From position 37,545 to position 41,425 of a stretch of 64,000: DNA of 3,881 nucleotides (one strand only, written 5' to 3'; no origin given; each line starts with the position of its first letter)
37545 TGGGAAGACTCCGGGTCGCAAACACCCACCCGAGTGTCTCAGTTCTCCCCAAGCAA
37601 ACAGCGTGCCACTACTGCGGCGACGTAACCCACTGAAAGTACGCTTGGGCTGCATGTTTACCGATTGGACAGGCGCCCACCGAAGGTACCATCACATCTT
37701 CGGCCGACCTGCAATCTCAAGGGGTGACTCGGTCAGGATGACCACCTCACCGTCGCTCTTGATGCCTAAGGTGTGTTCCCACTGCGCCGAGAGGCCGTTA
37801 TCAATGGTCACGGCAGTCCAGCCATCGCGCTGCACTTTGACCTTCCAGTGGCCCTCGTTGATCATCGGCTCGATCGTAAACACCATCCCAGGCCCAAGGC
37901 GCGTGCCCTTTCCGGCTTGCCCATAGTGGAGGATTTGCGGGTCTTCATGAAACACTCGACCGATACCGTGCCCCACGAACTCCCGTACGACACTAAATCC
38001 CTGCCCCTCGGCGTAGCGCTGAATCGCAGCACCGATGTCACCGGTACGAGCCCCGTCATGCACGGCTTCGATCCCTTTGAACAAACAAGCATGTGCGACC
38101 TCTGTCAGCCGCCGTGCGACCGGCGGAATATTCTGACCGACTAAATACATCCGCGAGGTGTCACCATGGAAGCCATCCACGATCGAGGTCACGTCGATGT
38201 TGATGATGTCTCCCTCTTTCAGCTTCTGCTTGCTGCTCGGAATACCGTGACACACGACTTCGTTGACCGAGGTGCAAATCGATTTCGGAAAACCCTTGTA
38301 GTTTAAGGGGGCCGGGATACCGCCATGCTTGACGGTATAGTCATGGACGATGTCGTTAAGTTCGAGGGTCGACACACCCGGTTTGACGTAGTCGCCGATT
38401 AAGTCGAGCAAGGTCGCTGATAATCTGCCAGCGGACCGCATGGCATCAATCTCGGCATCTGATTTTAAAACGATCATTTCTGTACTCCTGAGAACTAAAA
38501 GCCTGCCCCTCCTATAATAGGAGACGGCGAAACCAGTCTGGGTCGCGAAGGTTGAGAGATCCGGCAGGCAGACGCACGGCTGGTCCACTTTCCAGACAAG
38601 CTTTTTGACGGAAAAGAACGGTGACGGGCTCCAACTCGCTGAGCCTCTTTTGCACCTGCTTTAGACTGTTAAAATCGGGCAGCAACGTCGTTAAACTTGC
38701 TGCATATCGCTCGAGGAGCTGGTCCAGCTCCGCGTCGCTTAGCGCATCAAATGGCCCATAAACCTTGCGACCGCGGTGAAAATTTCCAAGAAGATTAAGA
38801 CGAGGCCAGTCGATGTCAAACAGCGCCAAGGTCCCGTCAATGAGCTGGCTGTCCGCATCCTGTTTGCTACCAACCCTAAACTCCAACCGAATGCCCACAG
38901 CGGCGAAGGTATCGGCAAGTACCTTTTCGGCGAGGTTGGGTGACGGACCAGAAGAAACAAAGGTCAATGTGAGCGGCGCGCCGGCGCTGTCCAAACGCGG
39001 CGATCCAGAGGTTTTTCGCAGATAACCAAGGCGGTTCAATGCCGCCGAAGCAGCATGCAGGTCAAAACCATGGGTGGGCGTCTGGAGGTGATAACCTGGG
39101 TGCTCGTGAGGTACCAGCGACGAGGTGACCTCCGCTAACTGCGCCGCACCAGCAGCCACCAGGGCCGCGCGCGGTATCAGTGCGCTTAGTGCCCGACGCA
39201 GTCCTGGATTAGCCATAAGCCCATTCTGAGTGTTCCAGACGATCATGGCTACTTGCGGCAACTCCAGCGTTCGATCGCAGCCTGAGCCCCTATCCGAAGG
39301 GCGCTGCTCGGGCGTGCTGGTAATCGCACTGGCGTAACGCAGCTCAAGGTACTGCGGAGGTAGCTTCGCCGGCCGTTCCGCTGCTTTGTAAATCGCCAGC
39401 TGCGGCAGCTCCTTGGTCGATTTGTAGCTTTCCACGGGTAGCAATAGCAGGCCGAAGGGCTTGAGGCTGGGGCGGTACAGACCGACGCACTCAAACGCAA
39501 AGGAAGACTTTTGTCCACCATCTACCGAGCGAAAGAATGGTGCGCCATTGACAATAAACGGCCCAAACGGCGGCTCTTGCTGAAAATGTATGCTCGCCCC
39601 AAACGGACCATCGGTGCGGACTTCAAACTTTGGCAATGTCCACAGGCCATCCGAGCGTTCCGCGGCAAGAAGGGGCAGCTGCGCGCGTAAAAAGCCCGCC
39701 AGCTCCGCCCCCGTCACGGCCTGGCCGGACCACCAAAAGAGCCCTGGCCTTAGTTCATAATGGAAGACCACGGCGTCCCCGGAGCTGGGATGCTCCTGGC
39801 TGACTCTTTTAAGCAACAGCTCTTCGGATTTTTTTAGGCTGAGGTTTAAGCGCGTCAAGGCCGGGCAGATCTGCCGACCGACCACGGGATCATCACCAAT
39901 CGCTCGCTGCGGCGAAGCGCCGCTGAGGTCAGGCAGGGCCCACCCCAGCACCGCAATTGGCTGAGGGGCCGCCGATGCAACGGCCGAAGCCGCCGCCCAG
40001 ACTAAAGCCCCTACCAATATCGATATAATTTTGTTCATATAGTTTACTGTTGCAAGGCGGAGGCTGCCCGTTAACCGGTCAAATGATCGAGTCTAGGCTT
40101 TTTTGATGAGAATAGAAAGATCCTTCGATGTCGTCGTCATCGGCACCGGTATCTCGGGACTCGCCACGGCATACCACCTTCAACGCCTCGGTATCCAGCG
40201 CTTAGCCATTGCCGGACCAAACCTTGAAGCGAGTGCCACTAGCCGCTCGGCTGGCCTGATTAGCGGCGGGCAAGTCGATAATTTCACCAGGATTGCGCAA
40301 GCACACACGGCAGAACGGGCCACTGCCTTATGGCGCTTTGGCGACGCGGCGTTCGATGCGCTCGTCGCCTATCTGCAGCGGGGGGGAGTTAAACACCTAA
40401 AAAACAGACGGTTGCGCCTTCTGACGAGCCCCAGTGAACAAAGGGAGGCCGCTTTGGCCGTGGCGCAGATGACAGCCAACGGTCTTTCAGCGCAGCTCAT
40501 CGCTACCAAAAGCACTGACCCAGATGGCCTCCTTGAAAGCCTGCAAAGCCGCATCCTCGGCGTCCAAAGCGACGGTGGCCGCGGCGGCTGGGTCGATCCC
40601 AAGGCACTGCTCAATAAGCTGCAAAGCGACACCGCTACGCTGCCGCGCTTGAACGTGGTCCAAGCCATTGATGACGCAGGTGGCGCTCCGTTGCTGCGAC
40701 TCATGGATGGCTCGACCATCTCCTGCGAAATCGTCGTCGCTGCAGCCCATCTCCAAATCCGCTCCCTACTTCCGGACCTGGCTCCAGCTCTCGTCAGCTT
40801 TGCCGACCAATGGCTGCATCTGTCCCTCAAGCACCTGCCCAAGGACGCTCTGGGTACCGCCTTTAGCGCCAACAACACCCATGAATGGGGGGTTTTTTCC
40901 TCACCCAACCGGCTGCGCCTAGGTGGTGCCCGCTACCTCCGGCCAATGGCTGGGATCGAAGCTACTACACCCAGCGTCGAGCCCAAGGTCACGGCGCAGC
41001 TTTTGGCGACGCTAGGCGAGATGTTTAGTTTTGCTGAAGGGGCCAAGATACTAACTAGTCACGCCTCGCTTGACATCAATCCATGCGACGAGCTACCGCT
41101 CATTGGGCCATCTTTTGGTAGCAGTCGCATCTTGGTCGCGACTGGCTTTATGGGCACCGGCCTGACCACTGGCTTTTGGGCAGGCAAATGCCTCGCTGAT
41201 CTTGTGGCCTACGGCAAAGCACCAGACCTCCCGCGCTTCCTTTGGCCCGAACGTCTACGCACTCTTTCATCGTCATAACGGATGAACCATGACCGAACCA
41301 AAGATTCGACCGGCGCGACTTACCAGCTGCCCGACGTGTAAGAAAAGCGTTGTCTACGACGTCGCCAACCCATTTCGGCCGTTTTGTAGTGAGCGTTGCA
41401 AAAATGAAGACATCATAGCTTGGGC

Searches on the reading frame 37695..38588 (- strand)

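Call 77: search_protein_families(library=pfam, proteins=[window:37695-38588:-], max_evalue=1e-8)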
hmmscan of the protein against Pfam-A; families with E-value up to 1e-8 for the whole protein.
window:37695-38588:- (298 aa): 1 family
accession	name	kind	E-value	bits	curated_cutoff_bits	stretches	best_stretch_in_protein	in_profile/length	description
PF00557.29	Peptidase_M24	-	3.7e-51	174.3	23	1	49-276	2-206/208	Metallopeptidase family M24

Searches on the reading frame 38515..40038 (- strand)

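Call 77: search_protein_families(library=pfam, proteins=[window:38515-40038:-], max_evalue=1e-8)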
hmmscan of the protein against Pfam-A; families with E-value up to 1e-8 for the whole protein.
window:38515-40038:- (508 aa): 1 family
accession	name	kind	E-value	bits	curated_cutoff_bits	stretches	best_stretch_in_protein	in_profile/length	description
PF00496.27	SBP_bac_5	-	1.2e-14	54.6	32.4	1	262-409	200-344/368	Bacterial extracellular solute-binding proteins, family 5 Middle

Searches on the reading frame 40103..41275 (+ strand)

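Call 77: search_protein_families(library=pfam, proteins=[window:40103-41275:+], max_evalue=1e-8)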
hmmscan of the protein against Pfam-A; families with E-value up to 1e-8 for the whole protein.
window:40103-41275:+ (391 aa): 1 family
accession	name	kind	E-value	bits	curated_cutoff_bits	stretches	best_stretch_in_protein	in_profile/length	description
PF01266.30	DAO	-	3.6e-31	109.4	27.9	1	9-367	1-353/353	FAD dependent oxidoreductase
